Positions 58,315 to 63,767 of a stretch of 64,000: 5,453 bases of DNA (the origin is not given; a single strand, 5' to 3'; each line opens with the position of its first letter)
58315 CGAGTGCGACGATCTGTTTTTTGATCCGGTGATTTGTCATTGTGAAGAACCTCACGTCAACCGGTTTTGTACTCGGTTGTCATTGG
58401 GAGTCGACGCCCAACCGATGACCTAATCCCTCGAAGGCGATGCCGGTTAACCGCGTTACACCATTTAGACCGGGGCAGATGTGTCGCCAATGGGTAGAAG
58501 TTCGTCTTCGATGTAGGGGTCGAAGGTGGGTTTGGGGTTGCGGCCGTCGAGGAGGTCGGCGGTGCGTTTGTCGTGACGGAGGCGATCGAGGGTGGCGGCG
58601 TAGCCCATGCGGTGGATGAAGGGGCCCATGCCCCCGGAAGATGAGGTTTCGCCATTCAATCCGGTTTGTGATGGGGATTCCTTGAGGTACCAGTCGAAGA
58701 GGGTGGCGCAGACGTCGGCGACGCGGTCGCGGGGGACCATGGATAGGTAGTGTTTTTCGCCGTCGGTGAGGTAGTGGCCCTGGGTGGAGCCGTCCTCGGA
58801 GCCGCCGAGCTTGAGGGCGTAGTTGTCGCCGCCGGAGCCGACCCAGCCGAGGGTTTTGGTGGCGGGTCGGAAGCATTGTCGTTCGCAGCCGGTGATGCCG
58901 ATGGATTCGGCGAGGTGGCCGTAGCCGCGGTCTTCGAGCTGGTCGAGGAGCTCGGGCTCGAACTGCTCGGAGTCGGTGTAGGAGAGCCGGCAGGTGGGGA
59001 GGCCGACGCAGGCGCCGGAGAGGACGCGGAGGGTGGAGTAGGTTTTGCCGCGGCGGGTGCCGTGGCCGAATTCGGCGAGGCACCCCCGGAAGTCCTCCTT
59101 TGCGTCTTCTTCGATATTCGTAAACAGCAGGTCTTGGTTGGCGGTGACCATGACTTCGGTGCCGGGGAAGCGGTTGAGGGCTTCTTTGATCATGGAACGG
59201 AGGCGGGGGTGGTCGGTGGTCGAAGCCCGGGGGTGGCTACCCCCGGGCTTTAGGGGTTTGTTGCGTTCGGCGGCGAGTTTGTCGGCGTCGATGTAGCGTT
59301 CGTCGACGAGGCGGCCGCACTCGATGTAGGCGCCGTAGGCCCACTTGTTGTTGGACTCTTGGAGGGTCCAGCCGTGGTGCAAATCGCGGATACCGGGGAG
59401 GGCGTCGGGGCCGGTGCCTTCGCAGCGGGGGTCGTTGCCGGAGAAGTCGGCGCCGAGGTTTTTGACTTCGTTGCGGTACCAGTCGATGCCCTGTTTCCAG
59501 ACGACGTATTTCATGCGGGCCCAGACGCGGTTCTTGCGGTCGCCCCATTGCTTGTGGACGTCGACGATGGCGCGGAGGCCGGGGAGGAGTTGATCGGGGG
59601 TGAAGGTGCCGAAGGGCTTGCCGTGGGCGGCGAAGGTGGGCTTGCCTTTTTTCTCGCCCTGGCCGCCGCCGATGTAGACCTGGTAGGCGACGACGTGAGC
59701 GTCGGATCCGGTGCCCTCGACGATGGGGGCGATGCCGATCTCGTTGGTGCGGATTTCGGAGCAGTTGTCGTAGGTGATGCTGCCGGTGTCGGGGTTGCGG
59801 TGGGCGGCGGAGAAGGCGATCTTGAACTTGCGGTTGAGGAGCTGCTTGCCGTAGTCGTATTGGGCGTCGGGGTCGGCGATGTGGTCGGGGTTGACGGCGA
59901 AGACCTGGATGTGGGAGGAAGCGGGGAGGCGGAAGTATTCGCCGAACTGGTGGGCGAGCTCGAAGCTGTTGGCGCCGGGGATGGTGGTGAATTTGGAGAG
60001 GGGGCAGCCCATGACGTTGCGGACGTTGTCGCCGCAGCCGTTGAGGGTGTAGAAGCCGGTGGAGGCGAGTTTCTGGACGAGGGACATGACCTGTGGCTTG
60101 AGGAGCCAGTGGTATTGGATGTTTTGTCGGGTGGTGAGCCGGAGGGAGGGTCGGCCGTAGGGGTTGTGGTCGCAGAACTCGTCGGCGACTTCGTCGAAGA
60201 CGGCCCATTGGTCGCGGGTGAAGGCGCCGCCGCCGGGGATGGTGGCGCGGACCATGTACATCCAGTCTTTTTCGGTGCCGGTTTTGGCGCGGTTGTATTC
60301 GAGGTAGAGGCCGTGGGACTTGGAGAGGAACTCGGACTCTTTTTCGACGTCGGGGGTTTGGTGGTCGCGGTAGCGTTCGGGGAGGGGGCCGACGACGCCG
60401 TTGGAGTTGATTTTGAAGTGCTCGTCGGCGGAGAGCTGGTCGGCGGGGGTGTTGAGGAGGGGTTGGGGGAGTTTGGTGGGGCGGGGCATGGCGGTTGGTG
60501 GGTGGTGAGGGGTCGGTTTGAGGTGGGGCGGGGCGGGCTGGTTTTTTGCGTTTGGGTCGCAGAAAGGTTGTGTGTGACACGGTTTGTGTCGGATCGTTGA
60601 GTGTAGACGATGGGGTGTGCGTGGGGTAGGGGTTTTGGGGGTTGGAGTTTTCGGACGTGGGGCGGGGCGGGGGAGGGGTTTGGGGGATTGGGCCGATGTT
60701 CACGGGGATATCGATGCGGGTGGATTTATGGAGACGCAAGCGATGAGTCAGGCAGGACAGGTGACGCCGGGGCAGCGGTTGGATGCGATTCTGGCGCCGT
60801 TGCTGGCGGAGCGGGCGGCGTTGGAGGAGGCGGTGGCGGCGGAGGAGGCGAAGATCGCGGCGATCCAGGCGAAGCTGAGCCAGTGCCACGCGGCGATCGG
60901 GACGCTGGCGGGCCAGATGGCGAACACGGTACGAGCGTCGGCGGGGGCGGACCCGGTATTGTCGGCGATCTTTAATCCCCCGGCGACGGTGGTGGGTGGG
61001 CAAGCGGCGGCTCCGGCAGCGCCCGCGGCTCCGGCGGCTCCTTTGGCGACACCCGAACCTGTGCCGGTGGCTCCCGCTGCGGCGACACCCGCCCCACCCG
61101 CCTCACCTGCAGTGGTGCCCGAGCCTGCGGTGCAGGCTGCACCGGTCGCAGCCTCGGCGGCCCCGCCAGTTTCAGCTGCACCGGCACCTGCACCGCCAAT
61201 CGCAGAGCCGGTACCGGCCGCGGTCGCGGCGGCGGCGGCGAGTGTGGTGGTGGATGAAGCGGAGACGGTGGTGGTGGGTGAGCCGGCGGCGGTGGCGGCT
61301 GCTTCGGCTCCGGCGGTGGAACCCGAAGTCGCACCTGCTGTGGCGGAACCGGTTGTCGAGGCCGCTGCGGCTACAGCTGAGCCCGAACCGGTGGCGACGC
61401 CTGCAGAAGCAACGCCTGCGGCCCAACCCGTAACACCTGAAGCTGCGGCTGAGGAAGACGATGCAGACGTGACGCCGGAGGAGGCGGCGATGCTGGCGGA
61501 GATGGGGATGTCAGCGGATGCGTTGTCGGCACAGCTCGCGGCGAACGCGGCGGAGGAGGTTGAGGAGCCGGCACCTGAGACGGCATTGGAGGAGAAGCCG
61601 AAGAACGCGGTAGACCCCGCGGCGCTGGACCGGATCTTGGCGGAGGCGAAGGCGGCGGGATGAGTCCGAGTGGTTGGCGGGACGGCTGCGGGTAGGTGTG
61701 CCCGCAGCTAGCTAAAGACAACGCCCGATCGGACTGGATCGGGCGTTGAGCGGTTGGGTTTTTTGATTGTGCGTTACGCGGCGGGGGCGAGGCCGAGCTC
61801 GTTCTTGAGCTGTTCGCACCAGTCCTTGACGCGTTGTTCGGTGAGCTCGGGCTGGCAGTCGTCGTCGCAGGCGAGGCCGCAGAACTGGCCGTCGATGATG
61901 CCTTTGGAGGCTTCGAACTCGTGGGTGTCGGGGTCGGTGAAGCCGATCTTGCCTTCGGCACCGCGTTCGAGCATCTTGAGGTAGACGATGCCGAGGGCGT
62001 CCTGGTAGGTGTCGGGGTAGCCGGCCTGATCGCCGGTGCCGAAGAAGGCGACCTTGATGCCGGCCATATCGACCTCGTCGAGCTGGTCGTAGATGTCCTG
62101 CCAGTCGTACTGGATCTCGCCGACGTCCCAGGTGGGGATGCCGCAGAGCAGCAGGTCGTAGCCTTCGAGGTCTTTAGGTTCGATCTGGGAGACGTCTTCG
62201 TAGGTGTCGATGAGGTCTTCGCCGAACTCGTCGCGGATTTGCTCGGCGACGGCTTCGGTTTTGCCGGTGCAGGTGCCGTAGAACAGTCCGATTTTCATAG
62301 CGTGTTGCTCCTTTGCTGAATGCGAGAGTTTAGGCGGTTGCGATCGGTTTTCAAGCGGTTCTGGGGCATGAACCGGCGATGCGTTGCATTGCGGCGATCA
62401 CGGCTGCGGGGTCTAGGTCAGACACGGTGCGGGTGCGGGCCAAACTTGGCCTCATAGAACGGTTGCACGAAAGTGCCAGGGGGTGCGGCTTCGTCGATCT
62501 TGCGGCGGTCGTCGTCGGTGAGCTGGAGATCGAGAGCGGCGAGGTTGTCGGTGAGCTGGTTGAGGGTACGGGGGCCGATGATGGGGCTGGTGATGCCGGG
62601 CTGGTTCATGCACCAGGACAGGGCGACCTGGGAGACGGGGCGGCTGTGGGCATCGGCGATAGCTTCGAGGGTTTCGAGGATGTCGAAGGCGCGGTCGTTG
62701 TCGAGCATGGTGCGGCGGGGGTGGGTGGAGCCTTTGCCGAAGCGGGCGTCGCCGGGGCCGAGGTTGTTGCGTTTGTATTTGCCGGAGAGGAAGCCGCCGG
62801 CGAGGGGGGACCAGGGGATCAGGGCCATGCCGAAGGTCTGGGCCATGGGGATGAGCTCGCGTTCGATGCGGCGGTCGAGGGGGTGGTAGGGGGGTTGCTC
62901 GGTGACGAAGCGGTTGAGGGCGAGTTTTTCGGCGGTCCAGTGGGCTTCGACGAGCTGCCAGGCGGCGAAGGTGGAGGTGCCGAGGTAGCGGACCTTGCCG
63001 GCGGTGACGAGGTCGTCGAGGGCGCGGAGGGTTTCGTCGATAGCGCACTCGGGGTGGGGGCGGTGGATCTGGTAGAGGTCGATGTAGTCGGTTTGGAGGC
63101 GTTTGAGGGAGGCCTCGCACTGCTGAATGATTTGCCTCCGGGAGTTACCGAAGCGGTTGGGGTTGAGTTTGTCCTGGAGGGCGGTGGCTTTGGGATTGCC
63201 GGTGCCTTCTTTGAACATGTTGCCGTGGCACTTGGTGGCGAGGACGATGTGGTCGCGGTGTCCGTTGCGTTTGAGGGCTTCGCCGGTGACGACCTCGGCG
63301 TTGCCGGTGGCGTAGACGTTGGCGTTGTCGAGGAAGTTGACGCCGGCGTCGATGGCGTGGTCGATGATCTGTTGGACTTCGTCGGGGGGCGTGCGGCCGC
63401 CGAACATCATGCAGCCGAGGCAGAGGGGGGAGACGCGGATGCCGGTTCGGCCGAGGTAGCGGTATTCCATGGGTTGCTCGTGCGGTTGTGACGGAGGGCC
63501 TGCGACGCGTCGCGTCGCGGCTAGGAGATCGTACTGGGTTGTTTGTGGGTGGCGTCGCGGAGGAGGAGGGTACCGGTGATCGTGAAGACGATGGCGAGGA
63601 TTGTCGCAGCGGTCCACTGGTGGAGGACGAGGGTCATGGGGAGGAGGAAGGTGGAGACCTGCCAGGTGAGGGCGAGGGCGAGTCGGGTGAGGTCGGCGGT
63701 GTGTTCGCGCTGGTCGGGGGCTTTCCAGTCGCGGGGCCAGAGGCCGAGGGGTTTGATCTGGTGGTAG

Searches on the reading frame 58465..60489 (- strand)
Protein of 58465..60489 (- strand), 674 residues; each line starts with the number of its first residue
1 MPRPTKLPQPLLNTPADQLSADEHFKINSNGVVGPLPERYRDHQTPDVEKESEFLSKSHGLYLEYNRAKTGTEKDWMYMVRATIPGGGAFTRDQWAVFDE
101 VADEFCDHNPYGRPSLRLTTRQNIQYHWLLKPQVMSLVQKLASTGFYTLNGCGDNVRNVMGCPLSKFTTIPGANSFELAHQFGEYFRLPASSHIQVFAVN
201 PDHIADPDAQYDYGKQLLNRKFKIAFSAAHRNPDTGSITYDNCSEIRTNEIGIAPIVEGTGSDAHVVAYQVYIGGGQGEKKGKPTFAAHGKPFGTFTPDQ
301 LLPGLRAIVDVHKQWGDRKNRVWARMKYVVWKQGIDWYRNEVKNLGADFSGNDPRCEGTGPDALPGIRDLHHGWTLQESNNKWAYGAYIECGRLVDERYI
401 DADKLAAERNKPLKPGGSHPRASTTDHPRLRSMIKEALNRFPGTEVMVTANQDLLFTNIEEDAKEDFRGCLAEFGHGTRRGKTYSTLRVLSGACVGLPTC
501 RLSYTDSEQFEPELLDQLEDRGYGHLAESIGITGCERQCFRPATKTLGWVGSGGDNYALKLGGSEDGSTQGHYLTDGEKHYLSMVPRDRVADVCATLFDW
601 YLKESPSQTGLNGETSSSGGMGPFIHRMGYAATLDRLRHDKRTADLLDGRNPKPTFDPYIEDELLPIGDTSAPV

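Call 9: search_protein_families(library=pfam, proteins=[window:58465-60489:-])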
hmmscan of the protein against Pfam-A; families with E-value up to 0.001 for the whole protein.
window:58465-60489:- (674 aa): 2 families
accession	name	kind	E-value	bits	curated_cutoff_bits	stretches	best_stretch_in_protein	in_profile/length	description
PF01077.27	NIR_SIR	-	1.8e-27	96.2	27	1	152-343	1-151/158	Nitrite and sulphite reductase 4Fe-4S domain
PF03460.22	NIR_SIR_ferr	-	5.2e-15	55.4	24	1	77-142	9-67/69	Nitrite/Sulfite reductase ferredoxin-like half domain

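Call 53: find_homologous_proteins(query=window:58465-60489:-, max_evalue=1e-100)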
Query window:58465-60489:- (674 aa): 696 proteins with E <= 1e-100 among 8000 candidates; the best 120 are listed.
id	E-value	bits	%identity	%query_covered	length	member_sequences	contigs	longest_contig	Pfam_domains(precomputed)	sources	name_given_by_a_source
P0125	0.0e+0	1425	89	99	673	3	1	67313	PF01077.28,PF03460.23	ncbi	ncbi:MAG: nitrite/sulfite reductase [Planctomycetota bacterium]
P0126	0.0e+0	1272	79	97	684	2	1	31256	PF01077.28,PF03460.23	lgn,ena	-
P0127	0.0e+0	1235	79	99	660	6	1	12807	PF01077.28,PF03460.23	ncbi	ncbi:MAG: nitrite/sulfite reductase [Planctomycetota bacterium]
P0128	0.0e+0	1227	79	98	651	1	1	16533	PF01077.28,PF03460.23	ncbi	-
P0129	0.0e+0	1222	78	98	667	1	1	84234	PF01077.28,PF03460.23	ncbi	-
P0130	0.0e+0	1215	77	99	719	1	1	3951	PF01077.28,PF03460.23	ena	-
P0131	0.0e+0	1194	76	99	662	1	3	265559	PF01077.28,PF03460.23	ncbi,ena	ncbi:MAG: hypothetical protein V3V20_05710 [Algisphaera sp.]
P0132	0.0e+0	1186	74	99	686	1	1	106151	PF01077.28,PF03460.23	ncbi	ncbi:MAG: nitrite/sulfite reductase [Planctomycetota bacterium]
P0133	0.0e+0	1183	75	99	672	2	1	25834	PF01077.28,PF03460.23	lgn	-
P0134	0.0e+0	1166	75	99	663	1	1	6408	PF01077.28,PF03460.23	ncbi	ncbi:MAG: nitrite/sulfite reductase [Planctomycetota bacterium]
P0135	0.0e+0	1154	73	99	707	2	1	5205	PF01077.28,PF03460.23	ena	-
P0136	0.0e+0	1139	72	98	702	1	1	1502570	PF01077.28,PF03460.23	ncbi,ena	-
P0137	0.0e+0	1137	71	99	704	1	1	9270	PF01077.28,PF03460.23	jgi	jgi:sulfite reductase (NADPH) hemoprotein beta-component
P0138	0.0e+0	1135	72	98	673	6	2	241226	PF01077.28,PF03460.23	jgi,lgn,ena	-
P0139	0.0e+0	1115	72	98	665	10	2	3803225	PF01077.28,PF03460.23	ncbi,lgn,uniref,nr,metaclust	ncbi:nitrite/sulfite reductase [Phycisphaera mikurensis]|uniref:Putative NADPH--sulfite reductase he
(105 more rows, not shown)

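Call 54: find_encoding_contigs(protein=P0125, flank=10000, max_places=4)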
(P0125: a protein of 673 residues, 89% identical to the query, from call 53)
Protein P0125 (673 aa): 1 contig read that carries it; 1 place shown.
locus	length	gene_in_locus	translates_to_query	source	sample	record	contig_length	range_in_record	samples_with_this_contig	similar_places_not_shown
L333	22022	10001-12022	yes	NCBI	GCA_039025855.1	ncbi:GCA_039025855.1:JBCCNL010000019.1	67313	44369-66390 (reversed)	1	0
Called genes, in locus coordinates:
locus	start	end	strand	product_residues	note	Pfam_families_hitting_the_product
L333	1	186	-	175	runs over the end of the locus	PF00578:AhpC-TSA, PF08534:Redoxin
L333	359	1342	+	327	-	PF00291:PALP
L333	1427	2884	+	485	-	PF00884:Sulfatase, PF01663:Phosphodiest (faint), PF00884:Sulfatase, PF16347:SGSH_C (weak)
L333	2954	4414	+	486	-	PF00884:Sulfatase, PF01663:Phosphodiest (faint), PF00884:Sulfatase, PF16347:SGSH_C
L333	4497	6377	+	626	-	PF00474:SSF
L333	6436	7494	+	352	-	PF00248:Aldo_ket_red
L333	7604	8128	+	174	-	PF00258:Flavodoxin_1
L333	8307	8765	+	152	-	-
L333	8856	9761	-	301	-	-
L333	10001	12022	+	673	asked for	PF03460:NIR_SIR_ferr, PF01077:NIR_SIR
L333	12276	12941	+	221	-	-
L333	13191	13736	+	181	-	-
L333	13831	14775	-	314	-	PF01584:CheW, PF00072:Response_reg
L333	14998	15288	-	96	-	PF00583:Acetyltransf_1 (weak), PF14542:Acetyltransf_CG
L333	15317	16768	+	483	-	-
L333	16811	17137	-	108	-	PF11950:DUF3467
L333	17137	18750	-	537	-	PF01293:PEPCK_ATP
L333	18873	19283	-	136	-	PF18902:DUF5658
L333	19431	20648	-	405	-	PF01979:Amidohydro_1, PF07969:Amidohydro_3 (weak)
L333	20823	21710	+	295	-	PF00691:OmpA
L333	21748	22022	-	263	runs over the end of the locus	-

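Call 56: find_encoding_contigs(protein=P0126, flank=10000, max_places=2)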
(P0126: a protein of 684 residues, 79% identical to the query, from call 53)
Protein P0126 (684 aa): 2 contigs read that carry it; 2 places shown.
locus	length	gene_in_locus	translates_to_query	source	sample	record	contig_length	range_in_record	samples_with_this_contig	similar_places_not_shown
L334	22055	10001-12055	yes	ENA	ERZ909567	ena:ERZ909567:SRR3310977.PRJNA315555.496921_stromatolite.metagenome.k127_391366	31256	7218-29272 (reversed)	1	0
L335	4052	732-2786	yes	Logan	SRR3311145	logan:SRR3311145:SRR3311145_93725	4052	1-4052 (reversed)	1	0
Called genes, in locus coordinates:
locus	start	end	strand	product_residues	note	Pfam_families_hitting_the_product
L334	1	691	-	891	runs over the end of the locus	?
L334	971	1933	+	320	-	-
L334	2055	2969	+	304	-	PF07963:N_methyl (faint)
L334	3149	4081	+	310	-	PF00149:Metallophos, PF12850:Metallophos_2 (faint)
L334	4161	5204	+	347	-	PF13439:Glyco_transf_4, PF13579:Glyco_trans_4_4 (weak), PF00534:Glycos_transf_1, PF13692:Glyco_trans_1_4, PF20706:GT4-conflict (faint)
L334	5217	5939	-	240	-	-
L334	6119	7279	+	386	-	PF00331:Glyco_hydro_10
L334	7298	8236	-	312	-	PF07963:N_methyl, PF07596:SBP_bac_10 (faint)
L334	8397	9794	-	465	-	PF03721:UDPG_MGDP_dh_N, PF00984:UDPG_MGDP_dh, PF03720:UDPG_MGDP_dh_C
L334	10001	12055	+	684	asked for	PF03460:NIR_SIR_ferr, PF01077:NIR_SIR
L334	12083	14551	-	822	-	PF13439:Glyco_transf_4, PF00534:Glycos_transf_1, PF13692:Glyco_trans_1_4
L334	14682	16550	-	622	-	PF05157:MshEN, PF00437:T2SSE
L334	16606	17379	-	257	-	-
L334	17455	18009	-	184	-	PF04350:PilO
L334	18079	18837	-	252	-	PF05137:PilN (weak)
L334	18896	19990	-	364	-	PF11104:PilM_2, PF14450:FtsA (faint)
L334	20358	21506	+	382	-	PF14607:GxDLY, PF14606:Lipase_GDSL_3, PF13472:Lipase_GDSL_2 (weak)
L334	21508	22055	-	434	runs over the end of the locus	PF02812:ELFV_dehydrog_N, PF00208:ELFV_dehydrog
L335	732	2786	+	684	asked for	PF03460:NIR_SIR_ferr, PF01077:NIR_SIR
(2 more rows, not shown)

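Call 57: find_encoding_contigs(protein=P0129, flank=10000, max_places=2)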
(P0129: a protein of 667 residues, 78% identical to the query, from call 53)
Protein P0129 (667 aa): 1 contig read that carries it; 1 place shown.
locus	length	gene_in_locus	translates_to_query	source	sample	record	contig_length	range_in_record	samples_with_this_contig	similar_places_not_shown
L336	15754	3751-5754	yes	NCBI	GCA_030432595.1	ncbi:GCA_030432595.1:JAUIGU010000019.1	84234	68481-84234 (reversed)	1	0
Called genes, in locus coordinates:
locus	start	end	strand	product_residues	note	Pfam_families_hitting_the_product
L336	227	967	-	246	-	-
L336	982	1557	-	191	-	PF16694:Cytochrome_P460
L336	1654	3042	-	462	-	PF03721:UDPG_MGDP_dh_N, PF00984:UDPG_MGDP_dh, PF03720:UDPG_MGDP_dh_C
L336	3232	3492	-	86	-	-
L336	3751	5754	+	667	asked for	PF03460:NIR_SIR_ferr, PF01077:NIR_SIR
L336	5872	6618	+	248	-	-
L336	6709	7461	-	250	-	PF00106:adh_short, PF08659:KR, PF23441:SDR, PF13561:adh_short_C2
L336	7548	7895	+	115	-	PF01638:HxlR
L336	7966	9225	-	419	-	PF01244:Peptidase_M19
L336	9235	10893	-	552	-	PF01120:Alpha_L_fucos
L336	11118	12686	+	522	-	PF07995:GSDH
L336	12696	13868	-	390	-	PF00331:Glyco_hydro_10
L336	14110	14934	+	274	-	PF03741:TerC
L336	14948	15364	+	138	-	PF07366:SnoaL, PF12680:SnoaL_2, PF14534:DUF4440 (weak)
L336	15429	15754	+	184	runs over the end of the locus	PF07638:Sigma70_ECF, PF04542:Sigma70_r2, PF08281:Sigma70_r4_2, PF04545:Sigma70_r4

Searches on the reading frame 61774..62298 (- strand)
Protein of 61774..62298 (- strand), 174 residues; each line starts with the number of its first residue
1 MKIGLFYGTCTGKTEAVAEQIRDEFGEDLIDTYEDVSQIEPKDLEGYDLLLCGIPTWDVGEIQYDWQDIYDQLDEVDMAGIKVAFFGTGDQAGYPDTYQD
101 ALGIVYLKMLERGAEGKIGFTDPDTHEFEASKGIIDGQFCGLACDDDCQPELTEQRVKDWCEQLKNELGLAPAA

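Call 46: search_protein_families(library=pfam, proteins=[window:61774-62298:-])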
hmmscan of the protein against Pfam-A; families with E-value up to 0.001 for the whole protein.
window:61774-62298:- (174 aa): 2 families
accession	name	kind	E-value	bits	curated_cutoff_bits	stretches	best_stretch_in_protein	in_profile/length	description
PF00258.30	Flavodoxin_1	-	8.8e-22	78.2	25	1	5-160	1-143/143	Flavodoxin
PF12641.12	Flavodoxin_3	-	0.00064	20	27.5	1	6-88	3-76/160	Flavodoxin domain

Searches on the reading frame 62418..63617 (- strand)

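Call 47: search_protein_families(library=pfam, proteins=[window:62418-63617:-])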
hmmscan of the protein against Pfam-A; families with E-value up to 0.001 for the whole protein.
window:62418-63617:- (399 aa): 1 family
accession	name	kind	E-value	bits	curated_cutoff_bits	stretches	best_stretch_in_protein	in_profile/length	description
PF00248.27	Aldo_ket_red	-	6.4e-78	262.2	24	1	64-377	1-289/291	Aldo/keto reductase family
